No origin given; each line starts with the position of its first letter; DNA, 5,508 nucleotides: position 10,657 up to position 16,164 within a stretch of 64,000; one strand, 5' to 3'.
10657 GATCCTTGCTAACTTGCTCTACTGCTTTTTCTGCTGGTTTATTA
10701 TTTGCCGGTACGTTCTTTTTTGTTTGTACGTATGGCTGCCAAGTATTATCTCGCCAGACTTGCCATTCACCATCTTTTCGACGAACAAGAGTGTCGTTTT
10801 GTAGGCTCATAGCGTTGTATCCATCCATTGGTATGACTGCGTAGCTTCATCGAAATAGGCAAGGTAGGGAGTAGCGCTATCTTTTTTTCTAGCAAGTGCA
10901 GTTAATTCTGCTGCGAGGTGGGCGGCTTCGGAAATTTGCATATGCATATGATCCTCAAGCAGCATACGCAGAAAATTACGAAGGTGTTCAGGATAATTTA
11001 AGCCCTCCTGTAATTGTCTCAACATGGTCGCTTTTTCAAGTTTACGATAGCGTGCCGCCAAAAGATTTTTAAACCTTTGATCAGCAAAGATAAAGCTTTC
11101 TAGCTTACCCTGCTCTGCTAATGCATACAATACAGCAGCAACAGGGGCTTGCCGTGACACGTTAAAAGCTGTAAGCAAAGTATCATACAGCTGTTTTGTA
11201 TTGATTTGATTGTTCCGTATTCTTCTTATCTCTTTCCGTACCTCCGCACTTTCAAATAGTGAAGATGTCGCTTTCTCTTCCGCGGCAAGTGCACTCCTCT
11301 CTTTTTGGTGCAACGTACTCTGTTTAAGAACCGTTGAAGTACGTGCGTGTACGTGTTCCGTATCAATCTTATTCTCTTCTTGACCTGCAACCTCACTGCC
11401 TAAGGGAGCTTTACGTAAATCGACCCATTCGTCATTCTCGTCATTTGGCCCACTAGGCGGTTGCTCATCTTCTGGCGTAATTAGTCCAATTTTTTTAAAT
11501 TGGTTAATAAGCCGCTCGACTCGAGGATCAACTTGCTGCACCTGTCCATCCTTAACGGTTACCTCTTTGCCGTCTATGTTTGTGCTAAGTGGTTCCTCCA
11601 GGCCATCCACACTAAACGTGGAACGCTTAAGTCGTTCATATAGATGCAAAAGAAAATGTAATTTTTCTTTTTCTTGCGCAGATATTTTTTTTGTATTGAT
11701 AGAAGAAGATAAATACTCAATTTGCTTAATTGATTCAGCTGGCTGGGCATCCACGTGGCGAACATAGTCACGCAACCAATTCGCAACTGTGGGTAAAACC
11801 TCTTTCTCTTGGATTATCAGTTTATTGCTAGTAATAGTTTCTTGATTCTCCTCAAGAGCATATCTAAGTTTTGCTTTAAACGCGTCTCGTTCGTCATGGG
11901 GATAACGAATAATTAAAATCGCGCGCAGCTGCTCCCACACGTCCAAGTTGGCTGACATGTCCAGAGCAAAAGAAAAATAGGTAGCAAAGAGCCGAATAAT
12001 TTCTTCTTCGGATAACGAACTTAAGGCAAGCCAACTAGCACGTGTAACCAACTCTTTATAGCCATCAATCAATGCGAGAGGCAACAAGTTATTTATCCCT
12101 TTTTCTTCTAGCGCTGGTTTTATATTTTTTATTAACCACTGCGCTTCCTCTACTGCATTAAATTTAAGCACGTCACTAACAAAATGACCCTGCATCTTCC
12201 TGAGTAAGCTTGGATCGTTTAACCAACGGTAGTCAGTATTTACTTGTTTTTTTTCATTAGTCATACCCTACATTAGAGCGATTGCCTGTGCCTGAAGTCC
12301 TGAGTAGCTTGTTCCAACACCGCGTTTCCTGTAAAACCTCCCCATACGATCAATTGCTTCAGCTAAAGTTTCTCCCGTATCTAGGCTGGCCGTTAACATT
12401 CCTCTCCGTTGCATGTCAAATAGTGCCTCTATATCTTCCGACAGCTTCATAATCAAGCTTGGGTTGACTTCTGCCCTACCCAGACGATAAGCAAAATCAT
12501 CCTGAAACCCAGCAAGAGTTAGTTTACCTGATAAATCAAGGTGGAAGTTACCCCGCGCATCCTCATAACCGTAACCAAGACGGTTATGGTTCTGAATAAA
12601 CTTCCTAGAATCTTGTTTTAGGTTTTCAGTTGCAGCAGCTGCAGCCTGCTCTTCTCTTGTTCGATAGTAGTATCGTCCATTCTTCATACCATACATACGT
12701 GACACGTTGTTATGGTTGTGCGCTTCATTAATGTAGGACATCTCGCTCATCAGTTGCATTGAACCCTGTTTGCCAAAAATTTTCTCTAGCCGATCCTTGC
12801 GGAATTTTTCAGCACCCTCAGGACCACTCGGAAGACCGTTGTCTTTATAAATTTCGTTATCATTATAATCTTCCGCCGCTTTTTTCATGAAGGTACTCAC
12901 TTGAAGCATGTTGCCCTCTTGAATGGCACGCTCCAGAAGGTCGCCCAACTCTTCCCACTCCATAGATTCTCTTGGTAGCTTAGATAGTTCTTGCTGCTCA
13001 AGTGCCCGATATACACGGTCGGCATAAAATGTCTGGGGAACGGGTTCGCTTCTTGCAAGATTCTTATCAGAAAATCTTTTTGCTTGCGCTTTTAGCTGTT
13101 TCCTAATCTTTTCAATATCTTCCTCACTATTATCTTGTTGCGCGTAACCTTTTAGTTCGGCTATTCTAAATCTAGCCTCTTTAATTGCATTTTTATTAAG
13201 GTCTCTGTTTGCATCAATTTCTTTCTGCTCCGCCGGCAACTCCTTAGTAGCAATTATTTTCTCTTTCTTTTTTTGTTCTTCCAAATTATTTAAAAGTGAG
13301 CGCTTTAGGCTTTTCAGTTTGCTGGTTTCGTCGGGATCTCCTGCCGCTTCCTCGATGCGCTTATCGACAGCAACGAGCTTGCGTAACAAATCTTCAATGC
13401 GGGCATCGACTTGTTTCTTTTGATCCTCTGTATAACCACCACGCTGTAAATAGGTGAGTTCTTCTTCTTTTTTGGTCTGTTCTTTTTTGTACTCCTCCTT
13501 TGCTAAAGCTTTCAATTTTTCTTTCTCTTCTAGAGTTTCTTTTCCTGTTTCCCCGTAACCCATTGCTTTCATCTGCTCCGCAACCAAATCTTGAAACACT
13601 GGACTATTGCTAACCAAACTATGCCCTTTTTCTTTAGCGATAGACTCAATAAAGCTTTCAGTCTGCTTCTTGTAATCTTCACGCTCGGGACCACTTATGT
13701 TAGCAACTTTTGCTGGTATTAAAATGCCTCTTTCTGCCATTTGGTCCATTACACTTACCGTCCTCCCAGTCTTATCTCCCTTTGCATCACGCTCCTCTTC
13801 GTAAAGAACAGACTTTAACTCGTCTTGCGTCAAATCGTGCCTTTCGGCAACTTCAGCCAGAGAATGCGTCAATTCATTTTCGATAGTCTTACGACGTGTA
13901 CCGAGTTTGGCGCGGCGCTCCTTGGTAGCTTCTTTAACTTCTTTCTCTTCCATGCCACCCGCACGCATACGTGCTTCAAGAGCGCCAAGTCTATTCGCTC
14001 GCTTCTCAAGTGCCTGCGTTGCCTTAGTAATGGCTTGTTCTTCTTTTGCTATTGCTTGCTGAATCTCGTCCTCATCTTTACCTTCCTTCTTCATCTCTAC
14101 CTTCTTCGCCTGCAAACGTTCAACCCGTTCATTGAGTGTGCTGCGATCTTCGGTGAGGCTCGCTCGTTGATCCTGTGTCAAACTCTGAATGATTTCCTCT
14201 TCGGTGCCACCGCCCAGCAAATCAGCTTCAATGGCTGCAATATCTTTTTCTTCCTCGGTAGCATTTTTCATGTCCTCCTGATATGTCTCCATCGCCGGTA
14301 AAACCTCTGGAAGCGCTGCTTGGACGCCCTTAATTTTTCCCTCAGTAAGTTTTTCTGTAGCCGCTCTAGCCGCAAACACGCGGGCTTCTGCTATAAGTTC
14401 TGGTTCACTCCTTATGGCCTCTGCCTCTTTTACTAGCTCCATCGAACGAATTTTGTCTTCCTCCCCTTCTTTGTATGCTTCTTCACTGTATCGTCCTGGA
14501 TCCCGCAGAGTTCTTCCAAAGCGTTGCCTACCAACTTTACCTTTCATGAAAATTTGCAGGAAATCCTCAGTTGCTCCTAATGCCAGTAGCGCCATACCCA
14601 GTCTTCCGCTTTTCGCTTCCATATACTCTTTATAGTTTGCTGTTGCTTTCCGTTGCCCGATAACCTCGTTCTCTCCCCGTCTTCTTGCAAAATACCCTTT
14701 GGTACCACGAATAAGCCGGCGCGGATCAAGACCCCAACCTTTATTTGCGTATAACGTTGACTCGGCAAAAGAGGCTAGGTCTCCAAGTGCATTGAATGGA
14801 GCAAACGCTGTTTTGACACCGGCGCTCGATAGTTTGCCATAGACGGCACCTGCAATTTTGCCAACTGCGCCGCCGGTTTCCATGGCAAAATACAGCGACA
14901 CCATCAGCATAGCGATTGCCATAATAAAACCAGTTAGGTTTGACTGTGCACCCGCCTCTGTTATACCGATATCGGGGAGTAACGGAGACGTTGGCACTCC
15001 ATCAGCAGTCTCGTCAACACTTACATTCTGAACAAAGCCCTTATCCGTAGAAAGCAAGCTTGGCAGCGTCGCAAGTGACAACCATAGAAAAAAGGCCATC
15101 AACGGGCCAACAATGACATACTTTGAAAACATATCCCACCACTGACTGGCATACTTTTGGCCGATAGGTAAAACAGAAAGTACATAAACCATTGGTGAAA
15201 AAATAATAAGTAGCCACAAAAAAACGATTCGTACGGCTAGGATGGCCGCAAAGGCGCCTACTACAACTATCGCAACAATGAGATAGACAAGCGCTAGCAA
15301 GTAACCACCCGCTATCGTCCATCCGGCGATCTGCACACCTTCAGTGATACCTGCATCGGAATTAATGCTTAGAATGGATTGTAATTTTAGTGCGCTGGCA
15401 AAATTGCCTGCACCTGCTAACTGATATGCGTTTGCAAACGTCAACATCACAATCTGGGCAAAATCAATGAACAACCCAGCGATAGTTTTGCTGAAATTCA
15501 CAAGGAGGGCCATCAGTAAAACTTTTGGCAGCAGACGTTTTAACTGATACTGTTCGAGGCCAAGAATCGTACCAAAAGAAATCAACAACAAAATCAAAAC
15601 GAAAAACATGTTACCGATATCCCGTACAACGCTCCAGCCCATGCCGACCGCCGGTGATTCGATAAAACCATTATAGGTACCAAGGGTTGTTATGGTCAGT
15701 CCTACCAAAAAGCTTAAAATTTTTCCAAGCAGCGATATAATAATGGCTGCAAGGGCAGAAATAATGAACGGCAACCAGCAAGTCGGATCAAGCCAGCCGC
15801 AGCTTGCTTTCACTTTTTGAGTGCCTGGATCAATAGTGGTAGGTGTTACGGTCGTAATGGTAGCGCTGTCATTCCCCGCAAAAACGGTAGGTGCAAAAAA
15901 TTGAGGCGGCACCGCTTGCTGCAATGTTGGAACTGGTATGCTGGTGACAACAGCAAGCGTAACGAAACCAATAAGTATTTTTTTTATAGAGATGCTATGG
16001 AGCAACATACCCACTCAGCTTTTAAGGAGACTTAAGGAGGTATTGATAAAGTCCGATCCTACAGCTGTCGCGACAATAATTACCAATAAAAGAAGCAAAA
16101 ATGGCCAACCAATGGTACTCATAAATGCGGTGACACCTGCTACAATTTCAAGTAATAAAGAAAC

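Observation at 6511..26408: Compact T4SS-like cluster joined to a giant glycan-binding surface protein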

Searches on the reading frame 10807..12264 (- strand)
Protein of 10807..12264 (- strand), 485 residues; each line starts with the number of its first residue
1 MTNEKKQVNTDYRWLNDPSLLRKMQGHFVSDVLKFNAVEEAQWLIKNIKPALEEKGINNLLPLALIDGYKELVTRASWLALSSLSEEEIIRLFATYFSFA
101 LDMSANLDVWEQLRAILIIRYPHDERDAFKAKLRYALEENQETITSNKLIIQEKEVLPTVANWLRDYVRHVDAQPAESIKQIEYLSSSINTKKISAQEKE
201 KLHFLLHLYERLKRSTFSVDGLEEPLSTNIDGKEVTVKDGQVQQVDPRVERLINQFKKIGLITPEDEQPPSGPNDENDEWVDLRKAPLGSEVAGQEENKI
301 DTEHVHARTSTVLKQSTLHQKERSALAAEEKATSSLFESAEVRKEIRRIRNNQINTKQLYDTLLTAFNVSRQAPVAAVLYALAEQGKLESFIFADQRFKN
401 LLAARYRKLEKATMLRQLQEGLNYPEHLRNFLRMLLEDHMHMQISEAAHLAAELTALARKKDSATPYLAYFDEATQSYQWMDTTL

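Call 5: search_protein_families(library=pfam, proteins=[window:10807-12264:-], max_evalue=0.1)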
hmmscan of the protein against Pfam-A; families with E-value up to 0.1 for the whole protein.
window:10807-12264:- (485 aa): 1 family
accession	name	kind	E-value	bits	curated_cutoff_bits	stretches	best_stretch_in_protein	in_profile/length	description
PF00213.23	OSCP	-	0.031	14.8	22.3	1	385-464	26-105/172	ATP synthase delta (OSCP) subunit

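Call 18: search_protein_families(library=ncbifam, proteins=[window:10807-12264:-], max_evalue=0.1)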
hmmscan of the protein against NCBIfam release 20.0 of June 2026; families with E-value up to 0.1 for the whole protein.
window:10807-12264:- (485 aa): 0 families

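Call 75: search_solved_structures(query=A4, max_evalue=1)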
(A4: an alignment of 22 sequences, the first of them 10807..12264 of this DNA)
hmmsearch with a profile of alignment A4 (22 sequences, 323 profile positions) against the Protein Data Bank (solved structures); distinct sequences matched with E-value up to 1: 11.
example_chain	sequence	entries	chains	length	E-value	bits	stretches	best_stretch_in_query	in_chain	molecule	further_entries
1xaw_A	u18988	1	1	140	0.022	17.4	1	239-318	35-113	Occludin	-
7uek_A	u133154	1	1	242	0.13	14.8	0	104-127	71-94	OT3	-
1z59_A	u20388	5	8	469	0.16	14.5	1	136-207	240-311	Type II DNA topoisomerase VI subunit B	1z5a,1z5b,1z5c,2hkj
1mu5_A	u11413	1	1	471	0.16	14.5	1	136-207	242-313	Type II DNA topoisomerase VI Subunit B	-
1mx0_A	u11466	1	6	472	0.16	14.5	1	136-207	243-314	Type II DNA topoisomerase VI subunit B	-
9kc5_F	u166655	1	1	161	0.2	14.2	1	274-313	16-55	Photosystem I reaction center subunit III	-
3g7c_A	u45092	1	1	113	0.29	13.7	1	269-318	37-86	Occludin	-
9xj1_F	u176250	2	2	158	0.3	13.7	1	274-313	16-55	Photosystem I reaction center subunit III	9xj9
8wuw_A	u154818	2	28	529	0.38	13.3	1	201-261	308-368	Chaperonin GroEL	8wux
1wpa_A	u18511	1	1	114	0.4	13.3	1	269-318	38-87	Occludin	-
9k7u_A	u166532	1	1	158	0.96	12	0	64-126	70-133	Heter-Zn2-HEHE-22A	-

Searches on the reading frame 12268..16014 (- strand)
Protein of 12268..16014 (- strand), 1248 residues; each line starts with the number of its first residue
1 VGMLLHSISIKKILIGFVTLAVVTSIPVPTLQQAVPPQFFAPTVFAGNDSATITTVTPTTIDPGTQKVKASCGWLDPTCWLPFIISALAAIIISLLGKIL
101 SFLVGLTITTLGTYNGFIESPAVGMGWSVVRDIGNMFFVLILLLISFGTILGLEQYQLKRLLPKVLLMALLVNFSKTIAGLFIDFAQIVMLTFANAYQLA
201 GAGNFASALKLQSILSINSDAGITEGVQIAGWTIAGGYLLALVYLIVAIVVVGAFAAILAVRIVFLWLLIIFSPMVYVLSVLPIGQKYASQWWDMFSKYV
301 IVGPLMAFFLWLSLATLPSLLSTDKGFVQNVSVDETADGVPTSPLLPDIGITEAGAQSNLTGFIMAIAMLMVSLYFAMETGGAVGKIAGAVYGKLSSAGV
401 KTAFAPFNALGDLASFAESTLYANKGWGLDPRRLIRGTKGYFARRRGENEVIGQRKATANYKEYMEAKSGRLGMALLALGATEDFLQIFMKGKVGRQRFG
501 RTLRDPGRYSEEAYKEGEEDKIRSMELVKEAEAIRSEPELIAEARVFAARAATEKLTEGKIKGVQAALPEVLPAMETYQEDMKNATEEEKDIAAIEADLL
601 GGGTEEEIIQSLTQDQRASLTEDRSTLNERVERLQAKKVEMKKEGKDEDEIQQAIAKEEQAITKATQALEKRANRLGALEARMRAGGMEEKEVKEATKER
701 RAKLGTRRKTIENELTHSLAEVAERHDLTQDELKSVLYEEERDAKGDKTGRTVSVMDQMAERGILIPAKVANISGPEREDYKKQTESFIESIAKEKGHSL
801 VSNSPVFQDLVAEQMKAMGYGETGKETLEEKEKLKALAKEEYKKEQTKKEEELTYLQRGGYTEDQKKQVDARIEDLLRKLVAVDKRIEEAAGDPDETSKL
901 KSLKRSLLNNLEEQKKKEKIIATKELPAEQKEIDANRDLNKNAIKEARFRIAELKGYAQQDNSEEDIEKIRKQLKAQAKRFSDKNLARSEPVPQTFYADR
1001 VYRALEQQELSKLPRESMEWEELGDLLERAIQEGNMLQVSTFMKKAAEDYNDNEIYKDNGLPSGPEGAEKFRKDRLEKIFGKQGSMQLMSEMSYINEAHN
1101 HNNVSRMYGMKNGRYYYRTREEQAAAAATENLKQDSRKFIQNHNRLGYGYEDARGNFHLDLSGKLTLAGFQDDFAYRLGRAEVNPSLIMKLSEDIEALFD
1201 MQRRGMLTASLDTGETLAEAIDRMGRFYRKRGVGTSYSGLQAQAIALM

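Call 5: search_protein_families(library=pfam, proteins=[window:12268-16014:-], max_evalue=0.1)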
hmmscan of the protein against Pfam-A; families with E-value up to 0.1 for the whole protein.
window:12268-16014:- (1248 aa): 0 families

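Call 18: search_protein_families(library=ncbifam, proteins=[window:12268-16014:-], max_evalue=0.1)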
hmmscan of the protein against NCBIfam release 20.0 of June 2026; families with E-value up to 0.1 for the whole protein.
window:12268-16014:- (1248 aa): 0 families

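Call 20: find_homologous_proteins(query=window:12268-16014:-, max_evalue=0.00001)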
Query window:12268-16014:- (1248 aa): 151 proteins with E <= 0.00001 among 8000 candidates; the best 120 are listed.
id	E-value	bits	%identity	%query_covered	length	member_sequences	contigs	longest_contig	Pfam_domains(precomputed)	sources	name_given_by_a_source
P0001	0.0e+0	2723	100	100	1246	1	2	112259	-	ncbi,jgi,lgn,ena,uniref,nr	ncbi:hypothetical protein COV04_00175 [Candidatus Uhrbacteria bacterium CG10_big_fil_rev_8_21_14_0_1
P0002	4.0e-143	497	48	34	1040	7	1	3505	-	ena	-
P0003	4.4e-122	427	36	39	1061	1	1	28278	-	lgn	-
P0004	1.1e-118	416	36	37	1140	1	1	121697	PF04610.20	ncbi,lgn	-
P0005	2.8e-118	415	36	35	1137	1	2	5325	PF04610.20,PF19590.5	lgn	-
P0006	2.0e-112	395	49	31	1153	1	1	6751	-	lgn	-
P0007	1.4e-110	389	57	28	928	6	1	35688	-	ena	-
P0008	3.5e-110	388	48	30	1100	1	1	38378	-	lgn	-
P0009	9.0e-110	386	39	33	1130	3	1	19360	PF04610.20,PF19590.5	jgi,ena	-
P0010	5.9e-109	384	39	36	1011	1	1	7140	-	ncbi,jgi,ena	-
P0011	8.6e-84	300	48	27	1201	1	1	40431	-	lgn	-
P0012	1.9e-82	296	34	40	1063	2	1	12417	PF19590.5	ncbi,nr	ncbi:MAG: type IV secretion system protein, partial [Patescibacteria group bacterium]|nr:type IV sec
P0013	5.5e-82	294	47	25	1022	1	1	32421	-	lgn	-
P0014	5.9e-81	291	47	26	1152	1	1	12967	-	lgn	-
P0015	1.9e-80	289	48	27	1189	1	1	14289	-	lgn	-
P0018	3.3e-80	288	50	25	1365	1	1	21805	PF19590.5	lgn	-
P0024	5.1e-74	268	38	31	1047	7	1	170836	PF19590.5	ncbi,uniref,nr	ncbi:MAG: hypothetical protein A2912_03070 [Candidatus Buchananbacteria bacterium RIFCSPLOWO2_01_FUL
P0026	3.9e-73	265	37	30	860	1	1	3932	PF19590.5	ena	-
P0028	2.8e-70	256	45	24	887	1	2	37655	PF19590.5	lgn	-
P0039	7.9e-63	231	39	27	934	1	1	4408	PF19590.5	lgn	-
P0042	1.2e-61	227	42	24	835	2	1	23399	PF19590.5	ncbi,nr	ncbi:hypothetical protein EPN15_03650 [Patescibacteria group bacterium]|nr:MAG: hypothetical protein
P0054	7.2e-59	218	36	31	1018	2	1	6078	PF04610.20,PF19590.5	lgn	-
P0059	1.4e-57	214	37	30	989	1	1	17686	PF04610.20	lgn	-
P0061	1.9e-57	213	42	24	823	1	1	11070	PF19590.5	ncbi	-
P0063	3.2e-57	212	40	26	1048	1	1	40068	PF04610.20,PF19590.5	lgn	-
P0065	2.5e-55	206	39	28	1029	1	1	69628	PF19590.5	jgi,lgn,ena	-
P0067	3.9e-55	205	39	24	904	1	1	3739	PF19590.5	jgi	-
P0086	7.4e-51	191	39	24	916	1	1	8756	PF19590.5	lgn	-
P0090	7.8e-50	188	36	31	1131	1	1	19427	PF04610.20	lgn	-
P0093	2.1e-49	186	37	26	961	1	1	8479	PF19590.5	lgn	-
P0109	7.8e-47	178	41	25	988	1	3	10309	PF19590.5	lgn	-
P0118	4.3e-44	169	36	24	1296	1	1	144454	PF19590.5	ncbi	-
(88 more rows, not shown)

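Call 23: find_related_loci(query=A1, collection=genome_contigs, flank=10000)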
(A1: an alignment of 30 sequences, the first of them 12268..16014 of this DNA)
Query A1 (1248 aa) in genome_contigs; peptide patterns used: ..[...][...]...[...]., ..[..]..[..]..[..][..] (x = any residue, [..] = any of these).
599 stretches matched a pattern (row limit reached: there are more); 567 encode a relative of the query (tblastn E <= 1e-3); the best 80 are kept; 80 distinct loci.
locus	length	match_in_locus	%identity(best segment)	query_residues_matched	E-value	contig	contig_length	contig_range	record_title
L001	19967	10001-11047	57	56-407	4e-116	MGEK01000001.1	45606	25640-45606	MAG: Candidatus Uhrbacteria bacterium RIFCSPLOWO2_01_FULL_47_25 rifcsplowo2_01_scaffold_1007, whole genome shotgun seque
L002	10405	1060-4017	48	57-1236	1e-112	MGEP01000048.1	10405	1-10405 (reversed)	MAG: Candidatus Uhrbacteria bacterium RIFCSPLOWO2_02_FULL_48_12 rifcsplowo2_02_scaffold_53774, whole genome shotgun sequ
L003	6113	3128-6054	43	95-1244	2e-85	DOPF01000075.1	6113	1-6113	MAG TPA_asm: Patescibacteria group bacterium isolate UBA10001 contig_121577, whole genome shotgun sequence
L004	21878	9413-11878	35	84-1226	3e-81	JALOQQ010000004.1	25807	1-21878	MAG: Planctomycetota bacterium isolate Prado159 scaffold_928, whole genome shotgun sequence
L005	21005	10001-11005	44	40-399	1e-79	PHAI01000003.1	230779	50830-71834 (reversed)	MAG: Candidatus Falkowbacteria bacterium HGW-Falkowbacteria-1 08E140C01_scaffold_151, whole genome shotgun sequence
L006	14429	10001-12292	39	84-1199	1e-78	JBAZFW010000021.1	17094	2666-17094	MAG: Patescibacteria group bacterium isolate SO_2017_LW3_29 NODE_9140_length_17094_cov_3.499676_LW162_2017, whole genome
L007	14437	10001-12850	37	79-1194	8e-78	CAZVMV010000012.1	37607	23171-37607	MAG TPA_asm: uncultured Gammaproteobacteria bacterium isolate SRP173033_co2_263 genome assembly, contig: NODE_343_length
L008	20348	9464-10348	43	111-403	1e-77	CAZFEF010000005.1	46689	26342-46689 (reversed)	MAG TPA_asm: uncultured Gammaproteobacteria bacterium isolate SRP192927_co9_427 genome assembly, contig: NODE_310_length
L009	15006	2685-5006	36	80-1193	3e-77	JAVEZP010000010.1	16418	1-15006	MAG: Patescibacteria group bacterium isolate BF4_68 NODE_10865_length_16418_cov_27.544595_Biofilm4, whole genome shotgun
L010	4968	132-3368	35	74-1201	9e-78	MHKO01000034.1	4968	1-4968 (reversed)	MAG: Candidatus Komeilibacteria bacterium RIFCSPLOWO2_02_FULL_48_11 rifcsplowo2_02_scaffold_34151, whole genome shotgun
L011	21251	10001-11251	37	80-505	6e-77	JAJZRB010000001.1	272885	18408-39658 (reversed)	MAG: bacterium isolate SKS1.bin72 NODE_26_length_272885_cov_4.865577, whole genome shotgun sequence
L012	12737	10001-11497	32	99-671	3e-76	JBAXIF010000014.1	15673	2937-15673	MAG: Candidatus Falkowbacteria bacterium isolate ELA342 MAG342_14, whole genome shotgun sequence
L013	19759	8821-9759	42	76-397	6e-75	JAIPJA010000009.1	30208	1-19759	MAG: Candidatus Paceibacterota bacterium isolate Tobar13m-G48 Tobar13m-C1733, whole genome shotgun sequence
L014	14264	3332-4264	43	99-399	4e-75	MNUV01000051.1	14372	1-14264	MAG: Candidatus Falkowbacteria bacterium CG1_02_41_21 cg1_0.2_scaffold_4014_c, whole genome shotgun sequence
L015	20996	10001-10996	40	72-399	4e-75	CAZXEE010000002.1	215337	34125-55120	MAG TPA_asm: uncultured Gammaproteobacteria bacterium isolate SRP192927_co4_30 genome assembly, contig: NODE_18_length_2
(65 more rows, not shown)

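Call 31: search_solved_structures(query=A1, max_evalue=1)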
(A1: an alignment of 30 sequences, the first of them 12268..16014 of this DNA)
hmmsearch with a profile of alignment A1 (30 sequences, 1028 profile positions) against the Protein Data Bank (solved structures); distinct sequences matched with E-value up to 1: 52.
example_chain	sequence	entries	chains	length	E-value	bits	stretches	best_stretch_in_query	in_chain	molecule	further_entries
7w1m_A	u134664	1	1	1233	0.00066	21.6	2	493-845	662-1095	Structural maintenance of chromosomes protein 1A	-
6wg3_A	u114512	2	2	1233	0.0009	21.2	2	493-845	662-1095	Structural maintenance of chromosomes protein 1A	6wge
9kpz_H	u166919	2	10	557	0.00094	21.1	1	511-806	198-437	Ubiquitin-like protein SMT3,Tol-Pal system protein TolA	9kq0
7emf_O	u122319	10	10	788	0.0056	18.5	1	535-651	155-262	Mediator of RNA polymerase II transcription subunit 15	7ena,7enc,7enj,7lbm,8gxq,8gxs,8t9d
4cgk_A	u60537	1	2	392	0.01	17.7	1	697-911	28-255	SECRETED 45 KDA PROTEIN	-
8t1i_J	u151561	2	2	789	0.012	17.4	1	560-664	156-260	Mediator of RNA polymerase II transcription subunit 15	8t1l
8bd7_G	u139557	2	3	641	0.013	17.3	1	436-982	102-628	Intraflagellar transport protein 74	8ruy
7y09_R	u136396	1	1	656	0.022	16.6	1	399-730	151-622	Putative erythrocyte membrane protein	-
7n6g_3F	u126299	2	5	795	0.028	16.2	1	495-896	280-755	FAP99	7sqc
5lgn_A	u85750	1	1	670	0.045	15.5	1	393-559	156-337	Lysine-specific histone demethylase 1A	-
4bay_A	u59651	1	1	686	0.047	15.5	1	393-559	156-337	LYSINE-SPECIFIC HISTONE DEMETHYLASE 1A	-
2x0l_A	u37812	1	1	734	0.049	15.4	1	393-559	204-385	LYSINE-SPECIFIC HISTONE DEMETHYLASE 1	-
9f5w_A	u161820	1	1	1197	0.056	15.2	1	536-841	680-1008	Structural maintenance of chromosomes protein 2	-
8q1h_A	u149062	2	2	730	0.059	15.1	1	393-559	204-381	Lysine-specific histone demethylase 1A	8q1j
6nqm_A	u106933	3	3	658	0.078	14.7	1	393-559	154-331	Lysine-specific histone demethylase 1A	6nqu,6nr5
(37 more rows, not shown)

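Call 32: search_protein_families(library=pfam, alignment_id=A1, max_evalue=0.01)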
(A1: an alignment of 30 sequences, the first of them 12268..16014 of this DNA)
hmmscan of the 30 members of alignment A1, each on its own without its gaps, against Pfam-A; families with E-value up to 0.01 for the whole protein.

A. member 1, window:12268-16014:- (1248 aa): 0 families

B. families by the number of members that match (of 30 scanned): 5 families
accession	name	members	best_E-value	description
PF04610.19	TrbL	12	5.8e-06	TrbL/VirB6 plasmid conjugal transfer protein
PF17667.7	Pkinase_fungal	1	0.0023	Fungal protein kinase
PF09851.14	SHOCT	1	0.0033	Short C-terminal domain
PF23493.1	CysS_C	1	0.0033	Cysteinyl-tRNA ligase anticodon binding domain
PF15145.11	DUF4577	1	0.0042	Domain of unknown function (DUF4577)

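Call 95: list_cluster_members(proteins=[P0001, P0121])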
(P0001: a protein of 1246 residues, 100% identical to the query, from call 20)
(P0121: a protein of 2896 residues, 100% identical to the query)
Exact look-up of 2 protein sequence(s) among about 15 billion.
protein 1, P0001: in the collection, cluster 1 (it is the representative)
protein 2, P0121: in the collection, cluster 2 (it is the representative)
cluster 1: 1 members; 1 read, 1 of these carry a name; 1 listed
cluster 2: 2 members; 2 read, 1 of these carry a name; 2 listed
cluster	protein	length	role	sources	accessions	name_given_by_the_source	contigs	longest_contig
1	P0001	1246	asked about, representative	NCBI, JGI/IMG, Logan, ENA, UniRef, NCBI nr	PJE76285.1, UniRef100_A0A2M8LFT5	hypothetical protein COV04_00175 [Candidatus Uhrbacteria bacterium ... | Uncharacterized protein n=1 Tax=Candidatus Uhrbacteria bacterium ... | MAG: hypothetical protein COV04_00175 [Candidatus Uhrbacteria bacterium ...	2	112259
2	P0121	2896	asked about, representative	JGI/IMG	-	-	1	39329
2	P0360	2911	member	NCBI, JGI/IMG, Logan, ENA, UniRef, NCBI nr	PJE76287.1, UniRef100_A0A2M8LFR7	hypothetical protein COV04_00185 [Candidatus Uhrbacteria bacterium ... | CBM-cenC domain-containing protein n=1 Tax=Candidatus Uhrbacteria bacterium ... | MAG: hypothetical protein COV04_00185 [Candidatus Uhrbacteria bacterium ...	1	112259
